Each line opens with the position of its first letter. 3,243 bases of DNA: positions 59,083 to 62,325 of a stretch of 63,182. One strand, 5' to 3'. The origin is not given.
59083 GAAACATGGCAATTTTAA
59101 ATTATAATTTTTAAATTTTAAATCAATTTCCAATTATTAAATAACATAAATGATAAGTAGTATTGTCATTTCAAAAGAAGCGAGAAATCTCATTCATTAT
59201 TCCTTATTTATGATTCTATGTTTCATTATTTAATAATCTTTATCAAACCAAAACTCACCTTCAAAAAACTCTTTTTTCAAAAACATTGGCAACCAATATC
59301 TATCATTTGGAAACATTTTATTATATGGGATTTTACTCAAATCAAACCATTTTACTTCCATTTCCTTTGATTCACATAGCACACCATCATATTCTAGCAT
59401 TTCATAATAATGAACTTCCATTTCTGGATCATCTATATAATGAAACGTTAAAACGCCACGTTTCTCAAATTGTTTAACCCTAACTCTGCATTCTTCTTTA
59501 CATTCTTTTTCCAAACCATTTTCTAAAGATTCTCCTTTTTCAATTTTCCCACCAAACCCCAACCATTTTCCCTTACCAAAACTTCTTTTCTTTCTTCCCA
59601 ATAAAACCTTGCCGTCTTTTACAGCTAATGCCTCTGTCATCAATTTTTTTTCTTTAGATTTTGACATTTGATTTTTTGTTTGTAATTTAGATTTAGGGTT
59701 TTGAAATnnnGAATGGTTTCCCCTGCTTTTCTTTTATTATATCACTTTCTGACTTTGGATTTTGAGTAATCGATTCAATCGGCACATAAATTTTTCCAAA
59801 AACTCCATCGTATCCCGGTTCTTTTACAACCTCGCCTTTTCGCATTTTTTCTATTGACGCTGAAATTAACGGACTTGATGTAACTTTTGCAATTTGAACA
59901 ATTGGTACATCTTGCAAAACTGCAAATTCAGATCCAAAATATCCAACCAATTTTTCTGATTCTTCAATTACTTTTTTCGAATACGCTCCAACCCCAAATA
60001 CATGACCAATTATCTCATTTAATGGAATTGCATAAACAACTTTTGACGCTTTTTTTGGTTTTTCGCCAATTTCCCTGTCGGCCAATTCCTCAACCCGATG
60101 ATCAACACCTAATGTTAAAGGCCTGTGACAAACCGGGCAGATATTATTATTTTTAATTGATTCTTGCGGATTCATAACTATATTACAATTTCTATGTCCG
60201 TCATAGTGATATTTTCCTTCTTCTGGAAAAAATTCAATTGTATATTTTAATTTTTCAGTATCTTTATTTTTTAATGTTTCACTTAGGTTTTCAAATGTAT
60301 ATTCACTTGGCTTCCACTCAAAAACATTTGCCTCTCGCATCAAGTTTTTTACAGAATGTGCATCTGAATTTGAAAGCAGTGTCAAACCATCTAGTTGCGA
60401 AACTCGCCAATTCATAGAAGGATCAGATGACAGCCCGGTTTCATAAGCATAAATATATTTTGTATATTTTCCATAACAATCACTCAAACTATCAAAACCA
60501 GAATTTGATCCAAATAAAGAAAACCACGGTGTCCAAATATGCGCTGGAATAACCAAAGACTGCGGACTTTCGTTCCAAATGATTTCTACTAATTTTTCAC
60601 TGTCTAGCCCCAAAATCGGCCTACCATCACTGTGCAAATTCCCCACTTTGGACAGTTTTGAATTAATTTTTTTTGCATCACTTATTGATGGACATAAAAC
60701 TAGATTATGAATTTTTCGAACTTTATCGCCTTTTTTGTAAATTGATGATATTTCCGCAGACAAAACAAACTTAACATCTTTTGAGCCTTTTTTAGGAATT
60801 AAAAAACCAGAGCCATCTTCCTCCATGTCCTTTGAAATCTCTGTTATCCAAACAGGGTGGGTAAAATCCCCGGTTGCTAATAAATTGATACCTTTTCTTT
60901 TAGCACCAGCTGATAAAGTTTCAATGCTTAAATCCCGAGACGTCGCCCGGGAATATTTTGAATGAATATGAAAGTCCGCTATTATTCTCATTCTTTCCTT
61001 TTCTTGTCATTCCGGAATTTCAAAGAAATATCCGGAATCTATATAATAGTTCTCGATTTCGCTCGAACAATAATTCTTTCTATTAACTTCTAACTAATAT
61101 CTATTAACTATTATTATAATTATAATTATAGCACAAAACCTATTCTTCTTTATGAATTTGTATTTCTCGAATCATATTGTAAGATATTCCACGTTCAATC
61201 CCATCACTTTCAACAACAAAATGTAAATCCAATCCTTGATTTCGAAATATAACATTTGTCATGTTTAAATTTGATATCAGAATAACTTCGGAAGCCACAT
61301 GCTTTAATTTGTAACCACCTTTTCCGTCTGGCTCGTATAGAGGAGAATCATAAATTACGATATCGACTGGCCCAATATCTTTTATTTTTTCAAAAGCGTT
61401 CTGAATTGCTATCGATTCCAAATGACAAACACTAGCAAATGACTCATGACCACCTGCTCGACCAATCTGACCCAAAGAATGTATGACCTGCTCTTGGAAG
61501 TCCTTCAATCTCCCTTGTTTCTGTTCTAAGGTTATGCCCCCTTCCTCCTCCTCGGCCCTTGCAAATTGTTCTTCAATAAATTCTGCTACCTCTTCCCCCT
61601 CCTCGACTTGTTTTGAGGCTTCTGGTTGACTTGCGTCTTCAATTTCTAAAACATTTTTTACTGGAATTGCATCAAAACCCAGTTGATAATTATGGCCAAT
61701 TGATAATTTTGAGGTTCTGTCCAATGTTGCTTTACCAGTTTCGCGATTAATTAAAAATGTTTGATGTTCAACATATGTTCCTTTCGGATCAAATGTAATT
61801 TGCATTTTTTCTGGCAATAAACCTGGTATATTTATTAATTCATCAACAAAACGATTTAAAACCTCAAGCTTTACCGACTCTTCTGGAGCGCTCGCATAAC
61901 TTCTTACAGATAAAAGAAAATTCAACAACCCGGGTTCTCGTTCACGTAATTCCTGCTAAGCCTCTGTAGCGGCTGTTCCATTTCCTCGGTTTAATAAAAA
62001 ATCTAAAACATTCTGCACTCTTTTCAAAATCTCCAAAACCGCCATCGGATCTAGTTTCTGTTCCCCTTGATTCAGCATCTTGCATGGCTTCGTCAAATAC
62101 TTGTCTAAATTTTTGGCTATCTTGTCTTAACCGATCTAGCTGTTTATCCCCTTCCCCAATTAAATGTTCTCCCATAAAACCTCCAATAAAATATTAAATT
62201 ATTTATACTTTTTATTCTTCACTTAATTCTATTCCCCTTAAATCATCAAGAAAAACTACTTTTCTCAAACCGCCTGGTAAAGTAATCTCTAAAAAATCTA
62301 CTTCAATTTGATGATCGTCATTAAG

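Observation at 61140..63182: Operon of four acidic orphan genes built from a repeated module ending in [IV]-[PSF]-x-x-x-[ILV]-x-x-[IM]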

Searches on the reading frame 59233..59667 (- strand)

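Call 8: search_protein_families(library=pfam, proteins=[window:59233-59667:-], max_evalue=1)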
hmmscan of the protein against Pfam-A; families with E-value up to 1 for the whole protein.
window:59233-59667:- (145 aa): 4 families
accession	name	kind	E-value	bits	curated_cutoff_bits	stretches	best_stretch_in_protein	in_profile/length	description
PF00293.34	NUDIX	-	3.8e-14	53.3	21.1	1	17-128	13-133/134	NUDIX domain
PF22327.2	Nudt16-like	-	0.0031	17.9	27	1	36-89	35-92/161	U8 snoRNA-decapping enzyme-like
PF09926.15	DUF2158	-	0.017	15.3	22.3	1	81-122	13-48/50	Uncharacterized small protein (DUF2158)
PF04303.18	PrpF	-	0.1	12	27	1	47-122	104-178/371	PrpF protein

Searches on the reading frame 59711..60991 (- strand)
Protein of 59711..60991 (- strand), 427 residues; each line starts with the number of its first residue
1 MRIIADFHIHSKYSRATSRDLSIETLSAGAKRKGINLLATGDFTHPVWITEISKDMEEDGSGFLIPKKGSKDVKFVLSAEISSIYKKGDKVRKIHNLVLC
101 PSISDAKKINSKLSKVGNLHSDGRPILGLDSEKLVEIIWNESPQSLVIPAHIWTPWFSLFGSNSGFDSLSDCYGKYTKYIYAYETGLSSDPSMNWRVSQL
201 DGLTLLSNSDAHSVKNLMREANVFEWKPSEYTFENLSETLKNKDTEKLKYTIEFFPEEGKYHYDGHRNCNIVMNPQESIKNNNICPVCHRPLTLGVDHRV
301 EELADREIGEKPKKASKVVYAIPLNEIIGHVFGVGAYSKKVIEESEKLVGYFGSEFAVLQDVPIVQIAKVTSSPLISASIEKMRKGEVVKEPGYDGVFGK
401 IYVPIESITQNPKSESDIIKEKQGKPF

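Call 8: search_protein_families(library=pfam, proteins=[window:59711-60991:-], max_evalue=1)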
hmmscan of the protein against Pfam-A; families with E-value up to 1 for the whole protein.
window:59711-60991:- (427 aa): 3 families
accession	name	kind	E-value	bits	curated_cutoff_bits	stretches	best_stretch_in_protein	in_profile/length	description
PF04423.19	Rad50_zn_hook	-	0.057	13.7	24.3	1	279-293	15-30/52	Rad50 zinc hook motif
PF02811.25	PHP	-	0.12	13.1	26.4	1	6-87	1-67/164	PHP domain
PF23145.1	Zf_2nd_IFT121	-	0.15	12.2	25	1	268-292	21-44/45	IFT121, second zinc finger domain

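Call 42: search_protein_families(library=padloc, proteins=[P0011, P0014], max_evalue=1)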
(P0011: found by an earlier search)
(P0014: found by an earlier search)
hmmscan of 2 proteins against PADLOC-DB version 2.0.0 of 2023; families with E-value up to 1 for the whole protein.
P0011 (176 aa): 0 families

P0014 (72 aa): 0 families

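Call 43: search_protein_families(library=ncbifam, proteins=[P0011, P0014], max_evalue=1)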
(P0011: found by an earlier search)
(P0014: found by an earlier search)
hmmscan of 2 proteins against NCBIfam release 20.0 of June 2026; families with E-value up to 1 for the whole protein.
P0011 (176 aa): 0 families

P0014 (72 aa): 0 families

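Call 72: find_related_loci(query=window:59711-60991:-, collection=genome_contigs, flank=6000)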
Query window:59711-60991:- (427 aa) in genome_contigs; peptide patterns used: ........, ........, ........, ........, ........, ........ (x = any residue, [..] = any of these).
600 stretches matched a pattern (row limit reached: there are more); 570 encode a relative of the query (tblastn E <= 1e-3); the best 80 are kept; 80 distinct loci.
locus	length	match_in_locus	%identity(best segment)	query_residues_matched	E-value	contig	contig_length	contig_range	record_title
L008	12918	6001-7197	57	1-403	1e-144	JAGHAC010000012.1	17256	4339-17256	MAG: bacterium isolate AUK220 PB_MBMC_174_c_000000000024, whole genome shotgun sequence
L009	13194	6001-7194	56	1-403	2e-144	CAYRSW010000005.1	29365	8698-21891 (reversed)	MAG TPA_asm: uncultured Candidatus Saccharibacteria bacterium isolate SRP068000_co4_466 genome assembly, contig: NODE_11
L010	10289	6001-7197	55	1-403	2e-143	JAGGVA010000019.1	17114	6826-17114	MAG: bacterium isolate AUK088 PB_MBMC_042_c_000000000045, whole genome shotgun sequence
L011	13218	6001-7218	54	1-414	2e-143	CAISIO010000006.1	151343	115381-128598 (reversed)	MAG: Candidatus Staskawiczbacteria bacterium isolate MJ-time_bin-6037 genome assembly, contig: bin-6037:06/45, whole gen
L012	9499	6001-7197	54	1-403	1e-140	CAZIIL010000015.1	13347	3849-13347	MAG TPA_asm: uncultured Candidatus Saccharibacteria bacterium isolate binchicken_co100_428 genome assembly, contig: NODE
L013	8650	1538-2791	52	1-403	1e-138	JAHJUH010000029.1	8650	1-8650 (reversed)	MAG: Patescibacteria group bacterium isolate OS_PC_MetaG.mb.97 OS_PC_MetaG.mb.97_k141_98299, whole genome shotgun sequen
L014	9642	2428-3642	50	1-412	2e-138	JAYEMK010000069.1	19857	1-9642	MAG: Candidatus Bipolaricaulota bacterium isolate MAG083 MAG083_69, whole genome shotgun sequence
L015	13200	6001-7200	52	1-401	6e-138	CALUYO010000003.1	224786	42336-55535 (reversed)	MAG: Candidatus Gastranaerophilales bacterium isolate BRZ_LG__bin75 genome assembly, contig: BRZ_LG__NODE_54_length_2247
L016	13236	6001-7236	52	1-405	7e-137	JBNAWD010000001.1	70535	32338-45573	MAG: Minisyncoccia bacterium isolate Kamch4342-D-MF-055 bin11.fa-1, whole genome shotgun sequence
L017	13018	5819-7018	51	1-401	7e-136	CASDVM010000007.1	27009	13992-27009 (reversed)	uncultured bacterium isolate SI.A48.metabat-bins.122 genome assembly, contig: SI.A48.metabat-bins.122.fa_k141_45670, who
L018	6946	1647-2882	51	1-403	3e-136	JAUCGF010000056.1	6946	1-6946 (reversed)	Desulfococcaceae bacterium HSG9 NODE_253_length_6946, whole genome shotgun sequence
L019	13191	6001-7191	50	1-403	4e-136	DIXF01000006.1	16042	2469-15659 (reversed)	MAG TPA_asm: Syntrophaceae bacterium UBA6087 UBA6087_contig_8343, whole genome shotgun sequence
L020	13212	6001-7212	52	1-401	7e-136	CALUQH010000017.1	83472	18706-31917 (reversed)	MAG: Candidatus Gastranaerophilales bacterium isolate E02__bin142 genome assembly, contig: E02__k127_3955525, whole geno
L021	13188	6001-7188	52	1-401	1e-135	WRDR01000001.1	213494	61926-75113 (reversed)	MAG: Alphaproteobacteria bacterium isolate Lab288P3bin233 Ga0123353_10000013, whole genome shotgun sequence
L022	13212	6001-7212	51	5-399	2e-135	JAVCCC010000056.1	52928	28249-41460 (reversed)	MAG: Candidatus Aceula lacicola isolate MAG_3300035698_1100 Ga0374944_044237, whole genome shotgun sequence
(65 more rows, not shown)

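Call 90: search_protein_families(library=pfam, proteins=[L004:251-766:+], max_evalue=0.5)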
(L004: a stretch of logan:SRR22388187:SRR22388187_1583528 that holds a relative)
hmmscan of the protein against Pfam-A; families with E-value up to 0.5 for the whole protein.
L004:251-766:+ (172 aa): 1 family
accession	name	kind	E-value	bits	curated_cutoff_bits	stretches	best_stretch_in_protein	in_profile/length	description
PF02201.23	SWIB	-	0.018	15.2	25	1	71-102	12-43/74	SWIB/MDM2 domain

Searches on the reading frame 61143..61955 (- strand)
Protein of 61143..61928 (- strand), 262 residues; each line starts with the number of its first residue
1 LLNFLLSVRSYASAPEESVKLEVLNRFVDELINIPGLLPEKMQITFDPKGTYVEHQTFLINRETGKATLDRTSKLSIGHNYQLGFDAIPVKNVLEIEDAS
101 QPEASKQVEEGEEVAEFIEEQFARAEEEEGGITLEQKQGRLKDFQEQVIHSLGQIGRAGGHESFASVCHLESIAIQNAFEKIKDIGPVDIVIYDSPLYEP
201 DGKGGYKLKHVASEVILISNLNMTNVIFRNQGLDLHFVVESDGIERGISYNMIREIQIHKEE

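Call 8: search_protein_families(library=pfam, proteins=[window:61143-61928:-], max_evalue=1)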
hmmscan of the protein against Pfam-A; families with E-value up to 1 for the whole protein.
window:61143-61928:- (262 aa): 1 family
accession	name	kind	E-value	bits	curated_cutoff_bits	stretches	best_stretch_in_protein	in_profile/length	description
PF11176.13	Tma16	-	0.13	12.5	22.7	1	102-151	52-99/146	Translation machinery-associated protein 16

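Call 9: search_protein_families(library=phrogs, proteins=[window:61143-61928:-], max_evalue=1)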
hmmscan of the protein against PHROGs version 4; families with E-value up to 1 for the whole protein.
window:61143-61928:- (262 aa): 0 families

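Call 11: find_homologous_proteins(query=window:61143-61928:-, max_evalue=0.01)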
Query window:61143-61928:- (262 aa): 1 proteins with E <= 0.01 among 544 candidates.
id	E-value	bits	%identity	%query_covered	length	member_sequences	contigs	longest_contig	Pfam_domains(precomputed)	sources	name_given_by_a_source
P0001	4.1e-166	569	100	100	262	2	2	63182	-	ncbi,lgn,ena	-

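Call 12: find_encoding_contigs(protein=P0001, flank=10000, max_places=10)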
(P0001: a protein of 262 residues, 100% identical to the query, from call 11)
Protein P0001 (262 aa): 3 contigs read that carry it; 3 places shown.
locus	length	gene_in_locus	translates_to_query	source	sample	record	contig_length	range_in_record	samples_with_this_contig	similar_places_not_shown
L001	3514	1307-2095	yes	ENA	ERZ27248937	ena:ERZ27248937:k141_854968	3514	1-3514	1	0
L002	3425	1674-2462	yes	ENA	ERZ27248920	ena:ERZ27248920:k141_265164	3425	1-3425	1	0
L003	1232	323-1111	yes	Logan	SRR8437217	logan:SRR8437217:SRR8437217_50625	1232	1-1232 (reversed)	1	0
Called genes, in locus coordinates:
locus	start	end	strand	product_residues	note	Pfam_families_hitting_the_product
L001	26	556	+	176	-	-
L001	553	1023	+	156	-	-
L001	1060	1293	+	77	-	-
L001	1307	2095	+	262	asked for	-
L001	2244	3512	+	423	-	?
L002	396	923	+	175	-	-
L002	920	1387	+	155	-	-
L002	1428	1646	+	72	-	-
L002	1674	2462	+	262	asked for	-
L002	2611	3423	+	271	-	?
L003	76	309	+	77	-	-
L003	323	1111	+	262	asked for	-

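Call 42: search_protein_families(library=padloc, proteins=[P0011, P0014, window:61143-61955:-], max_evalue=1)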
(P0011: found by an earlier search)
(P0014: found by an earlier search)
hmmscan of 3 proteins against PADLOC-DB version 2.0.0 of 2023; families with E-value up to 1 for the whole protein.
P0011 (176 aa): 0 families

P0014 (72 aa): 0 families

window:61143-61955:- (271 aa): 0 families

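Call 43: search_protein_families(library=ncbifam, proteins=[P0011, P0014, window:61143-61955:-], max_evalue=1)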
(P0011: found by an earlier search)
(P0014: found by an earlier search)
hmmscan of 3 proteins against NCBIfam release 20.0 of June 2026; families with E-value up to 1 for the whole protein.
P0011 (176 aa): 0 families

P0014 (72 aa): 0 families

window:61143-61955:- (271 aa): 0 families

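Call 90: search_protein_families(library=pfam, proteins=[L004:251-766:+], max_evalue=0.5)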
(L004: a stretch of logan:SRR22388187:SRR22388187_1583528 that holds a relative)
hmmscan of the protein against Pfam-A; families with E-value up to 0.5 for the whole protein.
L004:251-766:+ (172 aa): 1 family
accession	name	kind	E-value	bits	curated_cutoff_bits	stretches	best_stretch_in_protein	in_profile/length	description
PF02201.23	SWIB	-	0.018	15.2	25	1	71-102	12-43/74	SWIB/MDM2 domain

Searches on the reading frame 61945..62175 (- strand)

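Call 8: search_protein_families(library=pfam, proteins=[window:61945-62175:-], max_evalue=1)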
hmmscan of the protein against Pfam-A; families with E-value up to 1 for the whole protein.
window:61945-62175:- (77 aa): 0 families

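Call 9: search_protein_families(library=phrogs, proteins=[window:61945-62175:-], max_evalue=1)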
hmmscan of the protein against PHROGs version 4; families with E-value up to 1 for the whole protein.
window:61945-62175:- (77 aa): 1 family
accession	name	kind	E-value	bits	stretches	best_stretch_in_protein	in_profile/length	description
phrog_27911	-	unknown function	0.29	11.8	1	4-36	160-192/249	-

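Call 42: search_protein_families(library=padloc, proteins=[P0011, P0014], max_evalue=1)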
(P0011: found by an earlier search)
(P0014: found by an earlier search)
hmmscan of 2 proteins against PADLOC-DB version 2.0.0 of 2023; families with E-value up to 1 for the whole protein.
P0011 (176 aa): 0 families

P0014 (72 aa): 0 families

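Call 43: search_protein_families(library=ncbifam, proteins=[P0011, P0014], max_evalue=1)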
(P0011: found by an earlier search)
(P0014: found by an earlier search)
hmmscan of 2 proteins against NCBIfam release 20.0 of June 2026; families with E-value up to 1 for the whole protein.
P0011 (176 aa): 0 families

P0014 (72 aa): 0 families

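Call 90: search_protein_families(library=pfam, proteins=[L004:251-766:+], max_evalue=0.5)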
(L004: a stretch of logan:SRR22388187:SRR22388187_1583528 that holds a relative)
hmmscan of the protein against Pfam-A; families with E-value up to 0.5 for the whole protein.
L004:251-766:+ (172 aa): 1 family
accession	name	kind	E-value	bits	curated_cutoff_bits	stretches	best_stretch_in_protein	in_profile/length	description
PF02201.23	SWIB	-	0.018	15.2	25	1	71-102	12-43/74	SWIB/MDM2 domain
